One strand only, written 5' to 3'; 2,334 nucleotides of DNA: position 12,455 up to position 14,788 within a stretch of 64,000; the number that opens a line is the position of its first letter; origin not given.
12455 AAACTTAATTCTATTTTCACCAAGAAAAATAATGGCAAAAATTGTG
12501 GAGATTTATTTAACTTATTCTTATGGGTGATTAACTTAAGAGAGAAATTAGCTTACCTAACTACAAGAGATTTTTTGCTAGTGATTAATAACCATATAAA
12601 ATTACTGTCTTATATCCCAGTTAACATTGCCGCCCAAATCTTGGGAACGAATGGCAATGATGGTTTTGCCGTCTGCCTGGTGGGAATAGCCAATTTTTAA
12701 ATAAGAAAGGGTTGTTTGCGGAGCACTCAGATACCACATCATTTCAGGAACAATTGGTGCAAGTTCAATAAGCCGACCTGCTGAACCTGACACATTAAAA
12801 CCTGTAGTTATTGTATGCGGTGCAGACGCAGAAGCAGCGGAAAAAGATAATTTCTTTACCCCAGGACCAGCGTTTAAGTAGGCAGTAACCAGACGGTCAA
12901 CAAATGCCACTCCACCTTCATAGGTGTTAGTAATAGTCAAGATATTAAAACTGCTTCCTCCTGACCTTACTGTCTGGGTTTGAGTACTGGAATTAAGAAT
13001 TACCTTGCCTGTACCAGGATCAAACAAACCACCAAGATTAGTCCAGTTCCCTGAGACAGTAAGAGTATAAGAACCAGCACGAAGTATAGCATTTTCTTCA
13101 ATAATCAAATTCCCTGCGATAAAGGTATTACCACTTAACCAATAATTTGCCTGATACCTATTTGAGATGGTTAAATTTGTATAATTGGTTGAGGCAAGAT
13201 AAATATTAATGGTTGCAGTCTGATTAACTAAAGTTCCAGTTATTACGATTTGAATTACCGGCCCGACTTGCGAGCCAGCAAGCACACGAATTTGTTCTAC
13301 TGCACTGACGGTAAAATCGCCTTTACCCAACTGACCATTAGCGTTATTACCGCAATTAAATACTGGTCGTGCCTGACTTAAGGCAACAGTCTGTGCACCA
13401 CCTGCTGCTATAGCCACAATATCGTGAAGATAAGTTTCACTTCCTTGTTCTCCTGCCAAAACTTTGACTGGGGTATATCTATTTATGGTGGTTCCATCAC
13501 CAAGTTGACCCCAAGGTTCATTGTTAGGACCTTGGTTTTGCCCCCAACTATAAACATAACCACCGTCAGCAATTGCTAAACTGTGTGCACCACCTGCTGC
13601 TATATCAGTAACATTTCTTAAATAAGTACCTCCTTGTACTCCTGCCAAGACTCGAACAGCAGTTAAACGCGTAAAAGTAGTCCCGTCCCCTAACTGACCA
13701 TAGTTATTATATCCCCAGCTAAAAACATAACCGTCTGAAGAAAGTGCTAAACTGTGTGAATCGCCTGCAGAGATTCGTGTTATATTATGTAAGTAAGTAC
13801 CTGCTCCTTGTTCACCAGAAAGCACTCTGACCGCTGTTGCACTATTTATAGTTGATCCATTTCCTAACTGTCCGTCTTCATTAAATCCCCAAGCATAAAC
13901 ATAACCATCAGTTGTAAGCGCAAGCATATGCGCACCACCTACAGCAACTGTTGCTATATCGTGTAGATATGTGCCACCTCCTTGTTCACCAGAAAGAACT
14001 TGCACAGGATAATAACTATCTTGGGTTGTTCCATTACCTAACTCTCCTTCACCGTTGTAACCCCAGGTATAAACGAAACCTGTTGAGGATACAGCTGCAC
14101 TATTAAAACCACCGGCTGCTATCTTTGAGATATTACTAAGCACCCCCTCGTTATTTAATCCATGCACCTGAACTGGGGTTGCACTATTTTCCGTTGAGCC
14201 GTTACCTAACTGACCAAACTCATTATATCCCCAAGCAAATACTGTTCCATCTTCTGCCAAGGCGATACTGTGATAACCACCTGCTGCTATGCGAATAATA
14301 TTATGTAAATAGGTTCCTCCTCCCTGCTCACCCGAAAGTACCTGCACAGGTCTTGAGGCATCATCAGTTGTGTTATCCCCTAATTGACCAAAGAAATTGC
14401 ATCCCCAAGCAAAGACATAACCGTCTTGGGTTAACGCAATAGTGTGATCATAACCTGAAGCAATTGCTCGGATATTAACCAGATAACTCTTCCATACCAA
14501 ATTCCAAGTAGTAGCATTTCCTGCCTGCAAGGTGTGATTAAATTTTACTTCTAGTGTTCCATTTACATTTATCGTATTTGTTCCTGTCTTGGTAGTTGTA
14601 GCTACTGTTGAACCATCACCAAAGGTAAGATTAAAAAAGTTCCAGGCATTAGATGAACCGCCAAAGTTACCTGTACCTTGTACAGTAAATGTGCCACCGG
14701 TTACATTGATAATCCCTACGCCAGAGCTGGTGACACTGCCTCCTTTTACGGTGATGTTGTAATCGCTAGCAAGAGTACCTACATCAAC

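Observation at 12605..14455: RCC1 seven-bladed propeller plus an unannotatable C-terminal domain at the distal end of TpsA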

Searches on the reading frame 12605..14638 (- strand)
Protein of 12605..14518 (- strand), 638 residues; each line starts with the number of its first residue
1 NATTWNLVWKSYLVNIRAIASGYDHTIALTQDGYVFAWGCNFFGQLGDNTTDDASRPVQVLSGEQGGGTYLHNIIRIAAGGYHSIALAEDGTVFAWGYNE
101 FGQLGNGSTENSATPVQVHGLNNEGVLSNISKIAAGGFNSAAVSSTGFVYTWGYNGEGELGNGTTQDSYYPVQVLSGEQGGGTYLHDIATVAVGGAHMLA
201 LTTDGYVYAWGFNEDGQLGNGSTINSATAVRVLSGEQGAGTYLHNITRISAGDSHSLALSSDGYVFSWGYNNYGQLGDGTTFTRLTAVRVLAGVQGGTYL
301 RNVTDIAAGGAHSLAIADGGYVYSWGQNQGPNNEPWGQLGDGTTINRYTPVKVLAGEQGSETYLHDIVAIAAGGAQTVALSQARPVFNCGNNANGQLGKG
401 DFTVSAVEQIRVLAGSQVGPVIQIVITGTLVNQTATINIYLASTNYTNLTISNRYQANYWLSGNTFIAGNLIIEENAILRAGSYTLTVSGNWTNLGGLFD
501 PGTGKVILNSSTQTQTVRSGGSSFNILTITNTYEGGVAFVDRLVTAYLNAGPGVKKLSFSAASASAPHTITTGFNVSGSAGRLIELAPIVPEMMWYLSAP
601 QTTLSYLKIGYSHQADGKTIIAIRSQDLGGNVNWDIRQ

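Call 22: find_homologous_proteins(query=window:12605-14518:-, max_evalue=1e-10)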
Query seq(638 aa) (638 aa): 7870 proteins with E <= 1e-10 among 8000 candidates; the best 120 are listed.
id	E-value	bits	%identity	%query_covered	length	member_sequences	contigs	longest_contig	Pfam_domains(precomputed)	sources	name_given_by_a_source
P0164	1.6e-208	713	40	66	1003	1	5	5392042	PF00415.25,PF13540.13,PF25384.2,PF25390.2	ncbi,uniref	ncbi:MAG: hypothetical protein ACP59X_02605 [Solidesulfovibrio sp. DCME]|uniref:RCC1 domain-containi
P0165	3.0e-204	699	42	60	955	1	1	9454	PF00415.25,PF05593.20,PF13540.13,PF25384.2,PF25390.2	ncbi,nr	ncbi:RCC1 repeat-containing protein [Candidatus Falkowbacteria bacterium]|nr:RCC1 repeat-containing 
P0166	3.3e-204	698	36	63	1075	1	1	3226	PF00415.25,PF13540.13,PF25384.2,PF25390.2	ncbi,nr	ncbi:MAG: hypothetical protein EOM19_05475, partial [Candidatus Moranbacteria bacterium]|nr:hypothet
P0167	1.1e-196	674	38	66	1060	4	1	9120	PF00801.27,PF00415.25,PF13540.13,PF25384.2,PF18911.7,PF25390.2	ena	-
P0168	1.2e-192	660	43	61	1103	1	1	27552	PF17963.8,PF00415.25,PF13540.13,PF25384.2,PF25390.2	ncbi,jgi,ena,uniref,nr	ncbi:hypothetical protein [Mesotoga sp. UBA5847]|jgi:alpha-tubulin suppressor-like RCC1 family prote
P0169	1.7e-189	650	45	63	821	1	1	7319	PF07494.18,PF00415.25,PF13540.13,PF25384.2,PF25390.2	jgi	jgi:alpha-tubulin suppressor-like RCC1 family protein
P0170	1.6e-186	640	38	59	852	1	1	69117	PF25048.2,PF00415.25,PF13540.13,PF25384.2,PF25390.2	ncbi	-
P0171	4.0e-186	639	43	61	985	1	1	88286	PF00415.25,PF13540.13,PF25384.2,PF25390.2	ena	-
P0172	3.1e-184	632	43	60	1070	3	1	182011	PF00415.25,PF05593.20,PF13540.13,PF25778.2,PF25384.2,PF00041.28,PF25390.2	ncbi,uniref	ncbi:RCC1 domain-containing protein [Paenibacillus roseus]|uniref:RCC1 domain-containing protein n=1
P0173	1.2e-180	621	37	61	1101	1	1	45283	PF00415.25,PF13540.13,PF25384.2,PF25390.2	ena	-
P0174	2.0e-174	600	46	61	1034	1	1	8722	PF00415.25,PF13540.13,PF25384.2,PF25390.2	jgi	jgi:alpha-tubulin suppressor-like RCC1 family protein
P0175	2.1e-174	600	42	61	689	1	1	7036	PF00404.25,PF00415.25,PF13540.13,PF25384.2,PF25390.2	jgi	jgi:alpha-tubulin suppressor-like RCC1 family protein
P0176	2.8e-174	600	41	61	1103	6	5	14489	PF17963.8,PF00415.25,PF17803.8,PF13540.13,PF25384.2,PF18911.7,PF25390.2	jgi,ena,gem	-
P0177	3.6e-174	599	40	60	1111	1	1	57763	PF15780.12,PF00415.25,PF13540.13,PF07705.18,PF25384.2,PF22544.3,PF25390.2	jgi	jgi:alpha-tubulin suppressor-like RCC1 family protein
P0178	3.2e-173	596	41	62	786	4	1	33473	PF00415.25,PF13540.13,PF25384.2,PF25390.2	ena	-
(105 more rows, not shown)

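Call 58: predict_structure(alignment_id=A4)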
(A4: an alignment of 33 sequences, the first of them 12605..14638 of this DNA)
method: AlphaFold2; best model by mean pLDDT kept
length: 678 residues; sequences in the alignment: 33
mean_pLDDT: 80.2   pTM: 0.65
mean pLDDT of the five models: 80.2, 78.4, 77.4, 76.4, 74.9
residues with pLDDT >= 90: 382; 70-90: 124; 50-70: 43; < 50: 129
segments of 3 or more residues with pLDDT < 50: 1-49, 105-107, 457-475, 618-628, 633-678
pLDDT, mean of each block of 10 residues (from residue 1): 35 34 34 33 41 86 96 94 97 94 69 96 97 98 98 97 94 98 98 98 98 94 92 98 98 98 98 85 96 98 98 97 97 88 97 94 95 86 95 80 91 94 88 90 77 57 33 50 83 77 91 90 94 91 92 90 87 85 79 73 65 55 45 46 43 42 35 34
secondary structure, 60 per line:
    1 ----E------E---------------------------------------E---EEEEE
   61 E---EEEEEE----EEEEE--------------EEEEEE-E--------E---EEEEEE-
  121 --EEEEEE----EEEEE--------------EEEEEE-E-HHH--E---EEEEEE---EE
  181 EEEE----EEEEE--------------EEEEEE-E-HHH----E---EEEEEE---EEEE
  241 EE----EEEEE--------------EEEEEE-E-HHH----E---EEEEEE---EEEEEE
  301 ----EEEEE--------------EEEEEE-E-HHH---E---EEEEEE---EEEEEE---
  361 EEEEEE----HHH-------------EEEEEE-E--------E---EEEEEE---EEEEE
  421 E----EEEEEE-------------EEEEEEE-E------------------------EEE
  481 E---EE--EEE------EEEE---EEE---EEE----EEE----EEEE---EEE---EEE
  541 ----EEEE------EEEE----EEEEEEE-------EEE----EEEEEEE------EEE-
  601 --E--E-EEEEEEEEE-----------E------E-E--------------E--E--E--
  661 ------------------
elements in order (helices of 4 or more, strands of 3 or more residues): E56-61 E65-70 E75-79 E94-99 E114-119 E123-128 E133-137 E152-157 E170-175 E179-184 E189-193 E208-213 E228-233 E237-242 E247-251 E266-271 E286-291 E295-300 E305-309 E324-329 E343-348 E352-357 E361-366 E387-392 E407-412 E416-421 E426-431 E445-451 E478-481 E489-491 E498-501 E505-507 E511-513 E518-520 E525-528 E532-534 E538-540 E545-548 E555-558 E563-569 E577-579 E584-590 E597-599 E608-616

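Call 60: fold_search(model_id=the predicted structure, library=pdb)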
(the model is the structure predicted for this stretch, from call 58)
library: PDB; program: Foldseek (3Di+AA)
matches with E <= 10: 1394; with E <= 0.001: 920
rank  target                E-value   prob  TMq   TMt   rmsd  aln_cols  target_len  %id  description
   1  6dd7_A                5.5e-35  1.00  0.50  0.91   2.8       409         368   28  Crystal structure of plant UVB photoreceptor UVR8 from in situ serial Laue diffraction (released 2018-07-18)
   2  4dnu                  1.3e-34  1.00  0.50  0.90   3.2       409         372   28  Crystal structure of the W285A mutant of UVB-resistance protein UVR8 (released 2012-03-07)
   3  6xzm_A                2.0e-34  1.00  0.51  0.92   2.8       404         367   29  Arabidopsis UV-B photoreceptor UVR8 mutant D96N D107N W285A (released 2021-01-13)
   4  4dnw_A                2.7e-34  1.00  0.50  0.91   2.8       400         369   28  Crystal structure of UVB-resistance protein UVR8 (released 2012-03-07)
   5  6xzl                  4.0e-34  1.00  0.50  0.90   4.3       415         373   29  Arabidopsis UV-B photoreceptor UVR8 mutant D96N D107N (released 2021-01-13)
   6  4dnv_A                8.3e-34  1.00  0.50  0.91   2.7       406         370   28  Crystal structure of the W285F mutant of UVB-resistance protein UVR8 (released 2012-03-07)
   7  4d9s_B                1.3e-33  1.00  0.50  0.88   2.7       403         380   28  Crystal structure of Arabidopsis thaliana UVR8 (UV Resistance locus 8) (released 2012-04-04)
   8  8gqe_B                1.6e-33  1.00  0.50  0.87   3.1       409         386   28  Crystal structure of the W285A mutant of UVR8 in complex with RUP2 (released 2022-09-14)
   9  4nc4_A                2.1e-33  1.00  0.50  0.91   2.7       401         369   29  Crystal structure of photoreceptor AtUVR8 mutant W285F and light-induced structural changes at 120K (released 2016-10-26)
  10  4dnv_B                2.4e-33  1.00  0.50  0.91   2.8       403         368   28  Crystal structure of the W285F mutant of UVB-resistance protein UVR8 (released 2012-03-07)
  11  6xzn_A                5.2e-33  1.00  0.50  0.90   2.8       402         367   29  Arabidopsis UV-B photoreceptor UVR8 mutant G101S W285A (released 2021-01-13)
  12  4d9s_A                6.1e-33  1.00  0.50  0.87   2.9       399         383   29  Crystal structure of Arabidopsis thaliana UVR8 (UV Resistance locus 8) (released 2012-04-04)
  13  4dnw_B                1.2e-32  1.00  0.51  0.90   3.0       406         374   28  Crystal structure of UVB-resistance protein UVR8 (released 2012-03-07)
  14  7vgg_B                4.9e-32  1.00  0.50  0.89   2.9       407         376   28  Cryo-EM structure of Ultraviolet-B activated UVR8 in complex with COP1 (released 2022-05-04)
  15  6xzn_B                2.7e-31  1.00  0.49  0.90   2.7       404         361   28  Arabidopsis UV-B photoreceptor UVR8 mutant G101S W285A (released 2021-01-13)
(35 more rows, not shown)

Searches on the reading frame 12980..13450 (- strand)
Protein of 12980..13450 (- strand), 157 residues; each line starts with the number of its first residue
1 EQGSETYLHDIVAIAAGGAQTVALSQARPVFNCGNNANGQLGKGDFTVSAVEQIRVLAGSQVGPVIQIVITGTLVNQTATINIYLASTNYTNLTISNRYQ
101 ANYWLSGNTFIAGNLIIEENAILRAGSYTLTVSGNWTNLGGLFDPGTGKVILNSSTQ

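Call 82: find_related_loci(query=window:12980-13450:-, collection=metagenome_contigs, flank=3000)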
Query window:12980-13450:- (157 aa) in metagenome_contigs; peptide patterns used: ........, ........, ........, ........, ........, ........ (x = any residue, [..] = any of these).
307 stretches matched a pattern; 46 encode a relative of the query (tblastn E <= 1e-3); 46 distinct loci.
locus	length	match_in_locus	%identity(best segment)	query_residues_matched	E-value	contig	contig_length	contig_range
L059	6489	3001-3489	61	1-157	4e-54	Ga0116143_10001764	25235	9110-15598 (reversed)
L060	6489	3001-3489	62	1-157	2e-49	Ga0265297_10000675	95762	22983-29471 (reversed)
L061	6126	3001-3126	50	114-155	1e-7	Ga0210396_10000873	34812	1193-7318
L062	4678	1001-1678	59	111-157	1e-7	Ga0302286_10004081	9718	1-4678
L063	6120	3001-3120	50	114-153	3e-7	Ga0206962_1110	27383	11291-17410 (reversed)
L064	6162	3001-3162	46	108-157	4e-7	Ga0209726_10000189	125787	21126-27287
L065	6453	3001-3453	30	21-157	5e-7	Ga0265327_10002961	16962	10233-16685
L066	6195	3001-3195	41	86-153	7e-7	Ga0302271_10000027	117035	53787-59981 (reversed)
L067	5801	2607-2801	41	86-153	7e-7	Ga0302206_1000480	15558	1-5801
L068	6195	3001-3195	41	86-153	7e-7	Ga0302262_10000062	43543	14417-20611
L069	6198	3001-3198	44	91-153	8e-7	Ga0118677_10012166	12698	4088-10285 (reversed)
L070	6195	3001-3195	41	86-153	7e-7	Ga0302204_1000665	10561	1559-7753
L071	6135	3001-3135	51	114-157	7e-7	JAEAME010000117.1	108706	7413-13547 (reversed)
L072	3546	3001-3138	43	111-156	1e-6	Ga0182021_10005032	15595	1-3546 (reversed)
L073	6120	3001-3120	55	114-153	2e-6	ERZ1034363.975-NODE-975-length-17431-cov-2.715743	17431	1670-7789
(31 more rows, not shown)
